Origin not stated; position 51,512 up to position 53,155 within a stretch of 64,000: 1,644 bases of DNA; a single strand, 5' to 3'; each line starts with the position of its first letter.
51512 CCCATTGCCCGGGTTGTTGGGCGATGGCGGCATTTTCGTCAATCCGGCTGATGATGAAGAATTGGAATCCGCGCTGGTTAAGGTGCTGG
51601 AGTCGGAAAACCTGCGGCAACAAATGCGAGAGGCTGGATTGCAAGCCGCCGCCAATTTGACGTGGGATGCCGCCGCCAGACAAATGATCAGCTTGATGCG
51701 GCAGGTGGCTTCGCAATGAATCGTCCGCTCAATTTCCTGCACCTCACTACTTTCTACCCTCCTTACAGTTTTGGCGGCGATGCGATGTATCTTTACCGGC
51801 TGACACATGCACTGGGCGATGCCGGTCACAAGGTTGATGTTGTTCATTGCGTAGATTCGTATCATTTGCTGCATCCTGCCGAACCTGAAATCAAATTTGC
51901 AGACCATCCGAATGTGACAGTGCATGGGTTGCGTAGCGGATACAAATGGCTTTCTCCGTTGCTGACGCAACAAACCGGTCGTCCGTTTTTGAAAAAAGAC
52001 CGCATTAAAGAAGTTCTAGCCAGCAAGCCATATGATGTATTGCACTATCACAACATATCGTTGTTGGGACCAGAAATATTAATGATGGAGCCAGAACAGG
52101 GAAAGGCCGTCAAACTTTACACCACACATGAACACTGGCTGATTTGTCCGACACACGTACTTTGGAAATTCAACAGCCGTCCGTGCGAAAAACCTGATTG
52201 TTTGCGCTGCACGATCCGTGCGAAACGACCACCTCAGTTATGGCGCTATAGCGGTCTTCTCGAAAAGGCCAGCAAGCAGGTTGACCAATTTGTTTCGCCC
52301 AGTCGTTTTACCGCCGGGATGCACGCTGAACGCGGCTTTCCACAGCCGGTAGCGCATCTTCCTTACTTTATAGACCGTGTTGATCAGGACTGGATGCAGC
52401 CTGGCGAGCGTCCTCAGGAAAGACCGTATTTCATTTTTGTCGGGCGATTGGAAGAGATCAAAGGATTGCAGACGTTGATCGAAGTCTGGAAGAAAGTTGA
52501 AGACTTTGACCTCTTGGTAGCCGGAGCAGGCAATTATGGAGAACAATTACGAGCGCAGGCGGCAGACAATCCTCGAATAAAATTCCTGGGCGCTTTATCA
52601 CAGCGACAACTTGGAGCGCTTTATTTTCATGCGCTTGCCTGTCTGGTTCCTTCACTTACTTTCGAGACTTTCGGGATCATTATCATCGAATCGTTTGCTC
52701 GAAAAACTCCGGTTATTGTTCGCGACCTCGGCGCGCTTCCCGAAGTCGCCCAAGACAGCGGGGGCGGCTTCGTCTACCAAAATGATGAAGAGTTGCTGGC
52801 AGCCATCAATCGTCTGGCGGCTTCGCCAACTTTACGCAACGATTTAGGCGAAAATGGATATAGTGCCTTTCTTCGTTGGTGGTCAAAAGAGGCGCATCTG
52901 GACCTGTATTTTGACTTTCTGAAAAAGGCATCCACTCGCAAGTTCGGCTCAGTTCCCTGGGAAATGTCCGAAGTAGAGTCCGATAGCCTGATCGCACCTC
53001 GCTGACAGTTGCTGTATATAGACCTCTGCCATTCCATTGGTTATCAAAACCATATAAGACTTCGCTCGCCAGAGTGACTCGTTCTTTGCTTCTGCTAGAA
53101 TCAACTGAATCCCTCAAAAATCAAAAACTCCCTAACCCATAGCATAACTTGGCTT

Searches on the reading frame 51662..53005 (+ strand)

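Call 60: search_protein_families(library=pfam, proteins=[window:51662-53005:+], max_evalue=0.0001)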
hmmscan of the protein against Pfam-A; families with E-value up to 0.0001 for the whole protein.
window:51662-53005:+ (447 aa): 5 families
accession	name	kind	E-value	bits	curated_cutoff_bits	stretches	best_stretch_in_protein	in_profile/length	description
PF00534.26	Glycos_transf_1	-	7e-28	97.7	26.4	1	242-400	3-170/172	Glycosyl transferases group 1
PF13692.12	Glyco_trans_1_4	-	4.7e-23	82.4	27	1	254-386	1-140/142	Glycosyl transferases group 1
PF13439.12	Glyco_transf_4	-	2.3e-12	47.7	28.5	1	38-238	2-167/170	Glycosyltransferase Family 4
PF13524.12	Glyco_trans_1_2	-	3.8e-06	27.3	25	1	271-405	4-131/144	Glycosyl transferase-like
PF13579.12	Glyco_trans_4_4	-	4e-06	27.7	29.7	1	38-234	1-156/158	Glycosyl transferase 4-like domain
